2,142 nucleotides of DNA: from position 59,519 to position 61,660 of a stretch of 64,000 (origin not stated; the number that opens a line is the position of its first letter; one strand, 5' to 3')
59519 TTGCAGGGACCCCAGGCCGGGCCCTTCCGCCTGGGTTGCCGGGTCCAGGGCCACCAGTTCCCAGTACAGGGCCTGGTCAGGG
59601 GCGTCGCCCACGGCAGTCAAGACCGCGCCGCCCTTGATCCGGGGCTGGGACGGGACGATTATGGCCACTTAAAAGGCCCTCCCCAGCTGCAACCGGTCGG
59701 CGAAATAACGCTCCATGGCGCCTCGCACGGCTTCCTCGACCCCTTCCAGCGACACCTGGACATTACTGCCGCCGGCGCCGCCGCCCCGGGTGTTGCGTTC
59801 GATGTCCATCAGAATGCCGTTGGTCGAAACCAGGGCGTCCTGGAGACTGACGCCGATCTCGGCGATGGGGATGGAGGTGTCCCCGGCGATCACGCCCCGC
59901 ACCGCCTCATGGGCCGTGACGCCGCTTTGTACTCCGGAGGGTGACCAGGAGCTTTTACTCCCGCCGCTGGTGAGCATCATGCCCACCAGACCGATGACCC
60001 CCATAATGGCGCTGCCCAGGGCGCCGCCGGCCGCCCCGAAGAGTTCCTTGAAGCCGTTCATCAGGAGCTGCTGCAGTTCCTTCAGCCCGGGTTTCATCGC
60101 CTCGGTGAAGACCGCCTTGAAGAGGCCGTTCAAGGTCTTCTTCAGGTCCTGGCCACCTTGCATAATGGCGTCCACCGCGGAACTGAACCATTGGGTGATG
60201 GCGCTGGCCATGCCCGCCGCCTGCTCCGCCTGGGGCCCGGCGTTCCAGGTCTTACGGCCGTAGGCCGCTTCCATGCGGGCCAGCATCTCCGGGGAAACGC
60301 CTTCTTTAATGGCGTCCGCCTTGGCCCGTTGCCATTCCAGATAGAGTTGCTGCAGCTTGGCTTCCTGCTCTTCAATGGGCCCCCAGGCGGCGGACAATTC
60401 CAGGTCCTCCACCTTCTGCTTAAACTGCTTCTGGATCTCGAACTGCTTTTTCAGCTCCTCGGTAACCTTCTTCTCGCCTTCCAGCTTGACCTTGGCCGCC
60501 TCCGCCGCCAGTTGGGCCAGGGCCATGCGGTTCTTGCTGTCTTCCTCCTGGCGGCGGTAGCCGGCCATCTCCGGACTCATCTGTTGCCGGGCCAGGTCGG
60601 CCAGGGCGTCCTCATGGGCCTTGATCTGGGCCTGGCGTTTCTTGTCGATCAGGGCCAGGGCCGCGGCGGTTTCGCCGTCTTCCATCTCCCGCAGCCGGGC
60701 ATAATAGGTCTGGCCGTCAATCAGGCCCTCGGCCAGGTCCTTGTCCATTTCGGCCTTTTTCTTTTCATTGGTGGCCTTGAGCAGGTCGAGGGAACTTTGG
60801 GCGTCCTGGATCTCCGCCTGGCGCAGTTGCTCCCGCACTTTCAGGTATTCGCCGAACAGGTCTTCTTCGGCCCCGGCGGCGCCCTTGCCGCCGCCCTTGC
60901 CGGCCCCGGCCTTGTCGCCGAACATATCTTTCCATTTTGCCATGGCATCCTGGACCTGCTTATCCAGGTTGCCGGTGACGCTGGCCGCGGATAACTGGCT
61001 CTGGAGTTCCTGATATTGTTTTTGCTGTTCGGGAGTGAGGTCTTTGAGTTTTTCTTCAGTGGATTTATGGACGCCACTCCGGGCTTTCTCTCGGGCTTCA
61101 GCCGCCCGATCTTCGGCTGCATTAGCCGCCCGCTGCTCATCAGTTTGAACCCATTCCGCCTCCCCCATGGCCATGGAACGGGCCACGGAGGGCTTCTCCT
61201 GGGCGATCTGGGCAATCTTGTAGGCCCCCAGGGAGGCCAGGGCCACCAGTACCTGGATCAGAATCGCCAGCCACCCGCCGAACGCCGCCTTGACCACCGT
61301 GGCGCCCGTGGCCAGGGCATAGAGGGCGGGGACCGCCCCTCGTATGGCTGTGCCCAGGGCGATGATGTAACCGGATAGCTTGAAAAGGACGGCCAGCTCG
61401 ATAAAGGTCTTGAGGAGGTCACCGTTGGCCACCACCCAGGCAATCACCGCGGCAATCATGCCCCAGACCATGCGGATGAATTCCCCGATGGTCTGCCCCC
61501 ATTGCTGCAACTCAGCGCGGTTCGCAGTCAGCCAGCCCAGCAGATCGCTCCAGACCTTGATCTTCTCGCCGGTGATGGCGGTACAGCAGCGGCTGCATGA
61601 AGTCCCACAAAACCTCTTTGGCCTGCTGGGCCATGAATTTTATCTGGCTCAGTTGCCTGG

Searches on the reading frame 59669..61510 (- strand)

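Call 23: search_protein_families(library=phrogs, proteins=[window:59669-61510:-], max_evalue=0.001)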
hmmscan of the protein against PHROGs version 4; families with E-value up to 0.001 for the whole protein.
window:59669-61510:- (613 aa): 1 family
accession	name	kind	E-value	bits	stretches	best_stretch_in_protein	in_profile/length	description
phrog_24903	-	unknown function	0.00021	21.9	1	95-166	100-169/271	-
